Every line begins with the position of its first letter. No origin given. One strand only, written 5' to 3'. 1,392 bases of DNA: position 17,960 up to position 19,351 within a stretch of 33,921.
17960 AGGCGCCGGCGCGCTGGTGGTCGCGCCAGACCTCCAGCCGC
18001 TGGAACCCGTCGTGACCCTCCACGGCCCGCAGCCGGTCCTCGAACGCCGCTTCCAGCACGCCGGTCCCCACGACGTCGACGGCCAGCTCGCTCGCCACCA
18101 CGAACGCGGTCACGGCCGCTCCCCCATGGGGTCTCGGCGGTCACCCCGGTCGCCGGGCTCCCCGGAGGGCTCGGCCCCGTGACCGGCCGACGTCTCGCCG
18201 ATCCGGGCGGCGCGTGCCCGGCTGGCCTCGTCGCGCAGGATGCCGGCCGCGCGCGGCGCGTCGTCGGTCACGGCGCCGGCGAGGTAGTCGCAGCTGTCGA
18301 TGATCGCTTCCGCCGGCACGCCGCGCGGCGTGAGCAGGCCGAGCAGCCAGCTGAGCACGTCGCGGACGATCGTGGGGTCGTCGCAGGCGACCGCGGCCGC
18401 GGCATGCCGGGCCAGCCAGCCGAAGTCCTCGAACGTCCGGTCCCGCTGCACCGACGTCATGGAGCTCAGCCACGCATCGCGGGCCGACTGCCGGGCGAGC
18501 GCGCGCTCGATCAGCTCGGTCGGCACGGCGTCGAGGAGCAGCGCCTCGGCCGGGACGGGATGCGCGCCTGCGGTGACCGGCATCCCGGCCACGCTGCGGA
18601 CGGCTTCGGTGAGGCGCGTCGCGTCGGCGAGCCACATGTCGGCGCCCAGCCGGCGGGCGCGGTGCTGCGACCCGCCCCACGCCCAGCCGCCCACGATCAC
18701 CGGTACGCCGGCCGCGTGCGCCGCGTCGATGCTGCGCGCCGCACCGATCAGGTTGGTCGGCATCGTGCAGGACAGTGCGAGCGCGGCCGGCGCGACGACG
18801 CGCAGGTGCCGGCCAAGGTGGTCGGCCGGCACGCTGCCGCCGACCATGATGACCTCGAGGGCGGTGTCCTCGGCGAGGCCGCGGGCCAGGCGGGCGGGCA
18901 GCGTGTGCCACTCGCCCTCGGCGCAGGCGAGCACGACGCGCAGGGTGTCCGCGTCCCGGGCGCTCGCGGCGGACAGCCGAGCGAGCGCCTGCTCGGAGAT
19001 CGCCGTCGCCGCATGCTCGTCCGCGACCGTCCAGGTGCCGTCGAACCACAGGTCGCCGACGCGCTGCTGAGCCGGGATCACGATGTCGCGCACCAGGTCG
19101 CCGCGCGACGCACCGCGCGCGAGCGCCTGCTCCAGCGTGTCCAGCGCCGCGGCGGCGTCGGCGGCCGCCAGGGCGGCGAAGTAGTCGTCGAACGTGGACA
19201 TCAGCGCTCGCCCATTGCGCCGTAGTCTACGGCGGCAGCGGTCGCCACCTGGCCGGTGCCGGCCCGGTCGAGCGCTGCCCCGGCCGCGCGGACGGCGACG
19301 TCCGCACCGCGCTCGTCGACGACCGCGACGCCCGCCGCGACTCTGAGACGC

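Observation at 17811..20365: Translationally coupled operon: HATPase remnant, dead GGDEF, DNA-binding-domain-less CarH-like B12 module, ABM monooxygenase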

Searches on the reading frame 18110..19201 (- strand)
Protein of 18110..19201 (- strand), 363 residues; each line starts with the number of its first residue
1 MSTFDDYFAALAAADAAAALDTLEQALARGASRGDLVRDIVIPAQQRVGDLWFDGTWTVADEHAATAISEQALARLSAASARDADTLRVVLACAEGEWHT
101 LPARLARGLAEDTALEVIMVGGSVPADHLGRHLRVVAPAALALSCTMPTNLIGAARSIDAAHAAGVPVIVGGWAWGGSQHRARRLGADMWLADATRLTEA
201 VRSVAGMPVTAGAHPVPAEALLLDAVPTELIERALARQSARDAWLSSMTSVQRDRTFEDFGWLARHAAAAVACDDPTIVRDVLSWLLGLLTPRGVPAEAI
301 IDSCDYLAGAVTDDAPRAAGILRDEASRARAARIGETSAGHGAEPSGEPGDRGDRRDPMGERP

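Call 3: search_protein_families(library=pfam, proteins=[window:18110-19201:-], max_evalue=1)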
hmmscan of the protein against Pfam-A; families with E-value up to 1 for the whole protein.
window:18110-19201:- (363 aa): 2 families
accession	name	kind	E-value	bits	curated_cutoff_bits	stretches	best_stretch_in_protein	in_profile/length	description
PF02607.22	B12-binding_2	-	4e-13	49.8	23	1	5-76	3-73/74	B12 binding domain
PF02310.24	B12-binding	-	5.5e-12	46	32.1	1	88-194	2-113/121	B12 binding domain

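Call 6: search_solved_structures(query=window:18110-19201:-, max_evalue=1, show_alignments=4)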
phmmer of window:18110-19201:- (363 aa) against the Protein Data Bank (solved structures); distinct sequences matched with E-value up to 1: 21.
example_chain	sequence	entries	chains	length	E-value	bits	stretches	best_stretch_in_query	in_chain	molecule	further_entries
8j2x_A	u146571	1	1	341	3.2e-41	145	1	5-333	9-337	Cobalamin-binding protein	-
8j2w_A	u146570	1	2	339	3.4e-41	144.9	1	5-333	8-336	Cobalamin-binding protein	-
8j2y_A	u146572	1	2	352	1.4e-36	129.7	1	28-324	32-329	GGDEF domain-containing protein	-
4jgi_A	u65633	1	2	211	4.4e-09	39.3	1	11-194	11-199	Putative uncharacterized protein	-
8jbs_A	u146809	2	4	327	3.6e-08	36.3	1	7-202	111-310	Putative cobalamin binding protein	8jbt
1y80_A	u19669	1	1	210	1.5e-07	34.3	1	1-203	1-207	Predicted cobalamin binding protein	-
5c8a_A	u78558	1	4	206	1.9e-05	27.3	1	10-201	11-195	Light-dependent transcriptional regulator CarH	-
8c31_A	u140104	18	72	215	2.2e-05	27.2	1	10-203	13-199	Probable transcriptional regulator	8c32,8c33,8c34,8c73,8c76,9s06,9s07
8c35_A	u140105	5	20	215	4.1e-05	26.3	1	10-203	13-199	Probable transcriptional regulator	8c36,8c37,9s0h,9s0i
3whp_A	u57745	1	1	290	7.2e-05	25.5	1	10-201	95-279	Probable transcriptional regulator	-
5c8d_A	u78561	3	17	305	9e-05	25.1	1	10-201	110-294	Light-dependent transcriptional regulator CarH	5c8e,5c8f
9cbq_A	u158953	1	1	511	9.2e-05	25.1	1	22-178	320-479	Methionine synthase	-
9cbo_A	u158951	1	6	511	0.00018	24.2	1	22-178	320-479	Methionine synthase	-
8ssd_A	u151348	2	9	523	0.00033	23.3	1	22-178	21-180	Methionine synthase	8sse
8ssc_A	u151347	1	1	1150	0.00039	23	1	22-178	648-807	Methionine synthase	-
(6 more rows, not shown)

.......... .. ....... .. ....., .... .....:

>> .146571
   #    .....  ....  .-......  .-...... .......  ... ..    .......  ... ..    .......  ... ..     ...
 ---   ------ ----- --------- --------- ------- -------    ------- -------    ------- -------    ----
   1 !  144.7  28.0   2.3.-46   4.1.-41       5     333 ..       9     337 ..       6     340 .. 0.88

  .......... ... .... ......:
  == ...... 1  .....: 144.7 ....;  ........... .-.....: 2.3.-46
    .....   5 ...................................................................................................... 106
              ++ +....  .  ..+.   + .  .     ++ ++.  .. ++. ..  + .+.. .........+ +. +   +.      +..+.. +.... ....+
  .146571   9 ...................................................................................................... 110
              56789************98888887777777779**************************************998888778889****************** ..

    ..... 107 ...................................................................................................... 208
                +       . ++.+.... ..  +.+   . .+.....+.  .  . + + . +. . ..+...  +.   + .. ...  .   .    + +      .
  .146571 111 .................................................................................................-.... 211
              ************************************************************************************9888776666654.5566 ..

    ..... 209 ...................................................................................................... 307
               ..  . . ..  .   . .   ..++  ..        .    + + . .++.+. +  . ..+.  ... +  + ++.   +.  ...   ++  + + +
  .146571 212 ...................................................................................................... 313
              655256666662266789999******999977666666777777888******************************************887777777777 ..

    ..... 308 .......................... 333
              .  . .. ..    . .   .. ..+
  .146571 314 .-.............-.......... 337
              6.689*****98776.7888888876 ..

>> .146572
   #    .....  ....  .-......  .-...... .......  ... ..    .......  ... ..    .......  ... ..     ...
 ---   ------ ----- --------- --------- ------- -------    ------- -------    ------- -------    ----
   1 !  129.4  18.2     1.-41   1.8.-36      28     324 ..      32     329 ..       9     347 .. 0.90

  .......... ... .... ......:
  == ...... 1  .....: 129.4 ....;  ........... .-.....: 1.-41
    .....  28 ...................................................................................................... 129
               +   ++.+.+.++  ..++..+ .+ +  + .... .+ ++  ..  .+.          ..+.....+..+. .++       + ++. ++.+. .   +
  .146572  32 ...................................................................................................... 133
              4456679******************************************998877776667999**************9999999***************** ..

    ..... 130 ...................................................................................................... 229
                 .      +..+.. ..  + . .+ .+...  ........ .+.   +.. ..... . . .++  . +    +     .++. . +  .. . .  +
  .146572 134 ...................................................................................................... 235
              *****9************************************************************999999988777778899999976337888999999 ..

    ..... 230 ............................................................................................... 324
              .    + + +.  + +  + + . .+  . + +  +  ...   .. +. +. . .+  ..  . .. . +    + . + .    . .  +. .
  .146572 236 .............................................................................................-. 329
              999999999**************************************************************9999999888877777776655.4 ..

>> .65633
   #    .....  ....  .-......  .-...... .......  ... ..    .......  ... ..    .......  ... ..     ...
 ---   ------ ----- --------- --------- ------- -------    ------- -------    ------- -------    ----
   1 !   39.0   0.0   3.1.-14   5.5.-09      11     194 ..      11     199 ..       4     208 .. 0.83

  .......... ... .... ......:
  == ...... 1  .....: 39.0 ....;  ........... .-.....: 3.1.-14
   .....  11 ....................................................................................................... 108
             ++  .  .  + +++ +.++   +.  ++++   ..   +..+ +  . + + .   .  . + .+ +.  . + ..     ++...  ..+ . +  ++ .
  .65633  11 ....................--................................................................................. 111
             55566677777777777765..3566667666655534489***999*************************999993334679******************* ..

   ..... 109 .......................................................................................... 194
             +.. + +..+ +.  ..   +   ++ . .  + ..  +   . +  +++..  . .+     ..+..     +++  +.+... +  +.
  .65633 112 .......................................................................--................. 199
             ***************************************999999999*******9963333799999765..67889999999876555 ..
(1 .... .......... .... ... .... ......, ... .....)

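Call 8: search_protein_families(library=ncbifam, proteins=[window:18110-19201:-], max_evalue=1)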
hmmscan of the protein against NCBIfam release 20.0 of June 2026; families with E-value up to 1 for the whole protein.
window:18110-19201:- (363 aa): 6 families
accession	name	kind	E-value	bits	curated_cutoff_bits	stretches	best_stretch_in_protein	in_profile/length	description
NF052513.1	TransRegCarH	equivalog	8.1e-12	45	400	1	9-199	89-272/274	HTH-type transcriptional repressor CarH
TIGR02370.1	pyl_corrinoid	subfamily_domain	1e-05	25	215.3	1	10-190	5-190/197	methyltransferase cognate corrinoid protein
NF047996.1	corrin_MtgC_2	exception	7.1e-05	22.4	370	1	11-203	12-208/212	glycine betaine-specific corrinoid protein MtgC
NF040669.1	MtaC2_Meth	equivalog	0.00019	20.9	450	1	13-172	52-212/267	methanol--corrinoid protein MtaC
NF041607.1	dimeth_corrin_MtbC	equivalog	0.00083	18.9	350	1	70-198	63-196/203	dimethylamine corrinoid protein MtbC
NF040655.1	MtaC_Meth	equivalog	0.015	14.4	420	1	15-173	47-208/253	methanol--corrinoid protein MtaC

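Call 20: find_homologous_proteins(query=window:18110-19201:-, max_evalue=1e-20)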
Query window:18110-19201:- (363 aa): 183 proteins with E <= 1e-20 among 8000 candidates; the best 120 are listed.
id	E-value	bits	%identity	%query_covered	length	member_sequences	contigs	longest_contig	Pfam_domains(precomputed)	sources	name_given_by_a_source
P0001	7.4e-228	774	100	100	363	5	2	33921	PF02607.23,PF02310.25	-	-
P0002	2.2e-134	466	69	87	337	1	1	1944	PF02607.23,PF02310.25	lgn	-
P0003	4.7e-114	399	60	90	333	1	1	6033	PF02607.23,PF02310.25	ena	-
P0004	6.2e-114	399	61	91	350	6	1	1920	PF02607.23,PF02310.25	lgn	-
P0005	7.6e-114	399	58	87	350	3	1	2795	PF02607.23,PF02310.25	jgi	jgi:methanogenic corrinoid protein MtbC1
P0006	1.7e-113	398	58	87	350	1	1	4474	PF02607.23,PF02310.25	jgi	jgi:methanogenic corrinoid protein MtbC1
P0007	3.5e-113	397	62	93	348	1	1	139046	PF02607.23,PF02310.25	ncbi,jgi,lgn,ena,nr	ncbi:MAG TPA: B12-binding domain-containing protein [Mycobacteriales bacterium]|jgi:methanogenic cor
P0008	5.2e-113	396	62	90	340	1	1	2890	PF02607.23,PF02310.25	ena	-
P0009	3.2e-112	393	61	91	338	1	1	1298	PF02607.23,PF02310.25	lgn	-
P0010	2.2e-111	391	57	91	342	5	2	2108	PF02607.23,PF00502.26,PF02310.25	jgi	jgi:methanogenic corrinoid protein MtbC1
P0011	3.9e-111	390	61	84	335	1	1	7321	PF02607.23,PF02310.25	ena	-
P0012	5.6e-111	389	60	89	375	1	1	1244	PF02607.23,PF02310.25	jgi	jgi:methanogenic corrinoid protein MtbC1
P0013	2.8e-110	387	58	93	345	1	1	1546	PF02607.23,PF02310.25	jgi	jgi:methanogenic corrinoid protein MtbC1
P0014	2.9e-110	387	60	91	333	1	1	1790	PF02607.23,PF02310.25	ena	-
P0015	3.7e-110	387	61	91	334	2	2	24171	PF02607.23,PF02310.25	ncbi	-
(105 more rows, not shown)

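Call 23: find_related_loci(query=A1, collection=genome_contigs, flank=6000)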
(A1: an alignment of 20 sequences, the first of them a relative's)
Query A1 (363 aa) in genome_contigs; peptide patterns used: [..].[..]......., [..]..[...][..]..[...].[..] (x = any residue, [..] = any of these).
460 stretches matched a pattern; 410 encode a relative of the query (tblastn E <= 1e-3); the best 80 are kept; 80 distinct loci.
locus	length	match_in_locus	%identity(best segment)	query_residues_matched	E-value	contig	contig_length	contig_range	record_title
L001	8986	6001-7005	61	1-331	9e-107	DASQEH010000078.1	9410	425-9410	MAG TPA_asm: Nocardioidaceae bacterium isolate SMAG_U11748 k141_1202472, whole genome shotgun sequence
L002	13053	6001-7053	55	2-329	3e-96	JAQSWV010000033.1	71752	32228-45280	MAG: Nocardioidaceae bacterium isolate C_No_T20_C_bin.97 scaffold_796, whole genome shotgun sequence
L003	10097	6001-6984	52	4-331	1e-94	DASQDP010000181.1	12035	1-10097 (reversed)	MAG TPA_asm: Nocardioidaceae bacterium isolate SMAG_U11730 k141_901112, whole genome shotgun sequence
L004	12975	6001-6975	50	4-326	7e-86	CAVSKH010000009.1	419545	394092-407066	MAG: uncultured Actinomycetota bacterium isolate MFD01721.bin.1.199 genome assembly, contig: contig_8780, whole genome s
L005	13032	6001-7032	45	3-347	2e-72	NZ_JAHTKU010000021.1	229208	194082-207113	Nocardioides daeguensis strain 2C1-5 Scaffold11_1, whole genome shotgun sequence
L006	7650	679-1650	45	3-329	3e-71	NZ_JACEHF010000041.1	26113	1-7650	Nocardioides pelophilus strain CGMCC 4.7388 scaffold41, whole genome shotgun sequence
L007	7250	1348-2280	48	5-317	2e-66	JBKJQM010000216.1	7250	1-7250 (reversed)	MAG: Mycobacteriales bacterium isolate ant_bin.499 k117_3879641, whole genome shotgun sequence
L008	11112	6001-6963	44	4-328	1e-65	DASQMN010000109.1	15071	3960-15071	MAG TPA_asm: Nocardioidaceae bacterium isolate SMAG_U10749 k141_276100, whole genome shotgun sequence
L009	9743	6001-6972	45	1-328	3e-59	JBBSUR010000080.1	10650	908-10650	MAG: Mycobacteriales bacterium isolate SVL2_sbin.50 SVL2_sbin.50_k141_579959_length_10650_cov_33.5750, whole genome shot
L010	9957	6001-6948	46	5-323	5e-58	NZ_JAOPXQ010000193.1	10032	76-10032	MAG: Aeromicrobium sp. isolate RYN_205 scaffold_1145143, whole genome shotgun sequence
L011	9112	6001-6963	44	2-331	3e-54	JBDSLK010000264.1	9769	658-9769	MAG: Nocardioides sp. isolate cluster1_bin.368 k127_15733824, whole genome shotgun sequence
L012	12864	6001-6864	43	4-285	8e-53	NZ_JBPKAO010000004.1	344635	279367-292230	Aquipuribacter sp. MA13-6 Scaffold4, whole genome shotgun sequence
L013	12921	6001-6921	44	7-322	4e-52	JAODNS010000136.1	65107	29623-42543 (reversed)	MAG: Frankiales bacterium isolate RYN_124 scaffold_441637, whole genome shotgun sequence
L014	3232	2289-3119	43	2-285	2e-49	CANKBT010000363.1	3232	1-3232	MAG: Frankiaceae bacterium isolate RH-23may17-905 genome assembly, contig: RH-23may17-C281570, whole genome shotgun sequ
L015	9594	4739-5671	36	5-313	5e-47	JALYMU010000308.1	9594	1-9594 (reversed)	MAG: Actinomycetota bacterium isolate ATA bin19 SD1493-95_k127_724108, whole genome shotgun sequence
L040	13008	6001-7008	35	2-333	6e-41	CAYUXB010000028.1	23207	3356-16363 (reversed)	MAG TPA_asm: uncultured Acidimicrobiaceae bacterium isolate SRP220891_co3_373 genome assembly, contig: NODE_2627_length_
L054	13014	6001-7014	42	4-346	2e-56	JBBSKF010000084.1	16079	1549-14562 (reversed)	MAG: Mycobacteriales bacterium isolate LS4_metabat2.255 LS4_metabat2.255_K_813511_L_16079_cov_137.0875, whole genome sho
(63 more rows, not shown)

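Call 27: find_encoding_contigs(protein=P0001, flank=8000, max_places=4)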
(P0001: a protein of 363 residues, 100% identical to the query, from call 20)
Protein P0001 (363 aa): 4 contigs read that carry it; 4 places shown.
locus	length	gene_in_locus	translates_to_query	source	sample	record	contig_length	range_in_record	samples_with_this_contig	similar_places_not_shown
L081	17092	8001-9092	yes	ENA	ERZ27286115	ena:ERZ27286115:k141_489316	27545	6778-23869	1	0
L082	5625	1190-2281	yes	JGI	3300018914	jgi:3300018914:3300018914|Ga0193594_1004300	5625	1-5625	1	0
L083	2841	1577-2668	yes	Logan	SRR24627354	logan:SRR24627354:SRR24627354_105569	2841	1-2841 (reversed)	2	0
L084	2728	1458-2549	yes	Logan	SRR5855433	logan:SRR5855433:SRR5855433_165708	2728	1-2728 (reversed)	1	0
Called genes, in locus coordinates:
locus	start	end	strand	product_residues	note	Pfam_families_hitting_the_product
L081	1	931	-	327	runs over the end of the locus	PF02653:BPD_transp_2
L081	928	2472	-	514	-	PF00005:ABC_tran, PF13304:AAA_21 (faint), PF00005:ABC_tran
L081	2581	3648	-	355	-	PF00532:Peripla_BP_1, PF13407:Peripla_BP_4, PF13377:Peripla_BP_3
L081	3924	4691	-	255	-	PF00392:GntR (faint), PF08220:HTH_DeoR, PF08279:HTH_11 (weak), PF13412:HTH_24 (weak), PF25212:HVO_A0114, PF25213:HVO_A0261_N (weak), PF09339:HTH_IclR (weak), PF00455:DeoRC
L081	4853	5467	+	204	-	PF01814:Hemerythrin, PF07498:Rho_N (weak)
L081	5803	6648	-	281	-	PF05721:PhyH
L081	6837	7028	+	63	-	-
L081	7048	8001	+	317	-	PF00990:GGDEF (weak)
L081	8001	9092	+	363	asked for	PF02607:B12-binding_2, PF02310:B12-binding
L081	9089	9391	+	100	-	PF03992:ABM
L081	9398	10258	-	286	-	PF21003:NucS_N, PF01939:NucS_C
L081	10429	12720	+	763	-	PF00772:DnaB, PF03796:DnaB_C, PF13481:AAA_25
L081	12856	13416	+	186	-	PF00753:Lactamase_B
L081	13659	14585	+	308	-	PF00781:DAGK_cat, PF01513:NAD_kinase, PF19279:YegS_C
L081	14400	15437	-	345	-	PF00892:EamA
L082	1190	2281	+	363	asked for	PF02607:B12-binding_2, PF02310:B12-binding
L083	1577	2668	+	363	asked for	PF02607:B12-binding_2, PF02310:B12-binding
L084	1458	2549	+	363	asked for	PF02607:B12-binding_2, PF02310:B12-binding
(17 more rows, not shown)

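Call 28: find_encoding_contigs(protein=P0007, flank=8000, max_places=3)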
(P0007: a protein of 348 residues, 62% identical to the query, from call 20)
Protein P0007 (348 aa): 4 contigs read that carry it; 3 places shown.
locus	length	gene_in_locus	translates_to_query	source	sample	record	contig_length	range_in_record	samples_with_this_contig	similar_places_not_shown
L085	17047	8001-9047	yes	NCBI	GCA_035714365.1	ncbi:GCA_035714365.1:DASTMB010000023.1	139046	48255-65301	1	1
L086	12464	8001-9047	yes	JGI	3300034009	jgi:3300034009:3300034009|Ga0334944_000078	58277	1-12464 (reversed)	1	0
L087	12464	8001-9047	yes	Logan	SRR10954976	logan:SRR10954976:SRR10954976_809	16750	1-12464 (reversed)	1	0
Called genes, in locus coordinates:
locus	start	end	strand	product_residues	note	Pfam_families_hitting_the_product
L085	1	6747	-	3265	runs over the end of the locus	PF05593:RHS_repeat (faint), PF00041:fn3 (weak), PF20148:DUF6531 (weak), PF25023:TEN_YD-shell (weak)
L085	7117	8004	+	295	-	PF00990:GGDEF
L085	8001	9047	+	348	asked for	PF02607:B12-binding_2, PF02310:B12-binding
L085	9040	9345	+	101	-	PF03992:ABM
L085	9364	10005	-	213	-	PF00440:TetR_N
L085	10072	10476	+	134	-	PF00903:Glyoxalase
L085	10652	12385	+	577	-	PF24096:DUF7379 (faint)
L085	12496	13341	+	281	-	PF13472:Lipase_GDSL_2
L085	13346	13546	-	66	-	-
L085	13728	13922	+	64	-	-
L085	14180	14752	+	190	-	-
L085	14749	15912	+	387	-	PF00753:Lactamase_B (weak)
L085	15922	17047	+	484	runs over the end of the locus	PF01734:Patatin (faint)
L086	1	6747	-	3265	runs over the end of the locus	PF05593:RHS_repeat (faint), PF00041:fn3 (weak), PF20148:DUF6531 (weak), PF25023:TEN_YD-shell (weak)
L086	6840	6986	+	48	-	-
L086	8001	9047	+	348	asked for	PF02607:B12-binding_2, PF02310:B12-binding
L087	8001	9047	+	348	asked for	PF02607:B12-binding_2, PF02310:B12-binding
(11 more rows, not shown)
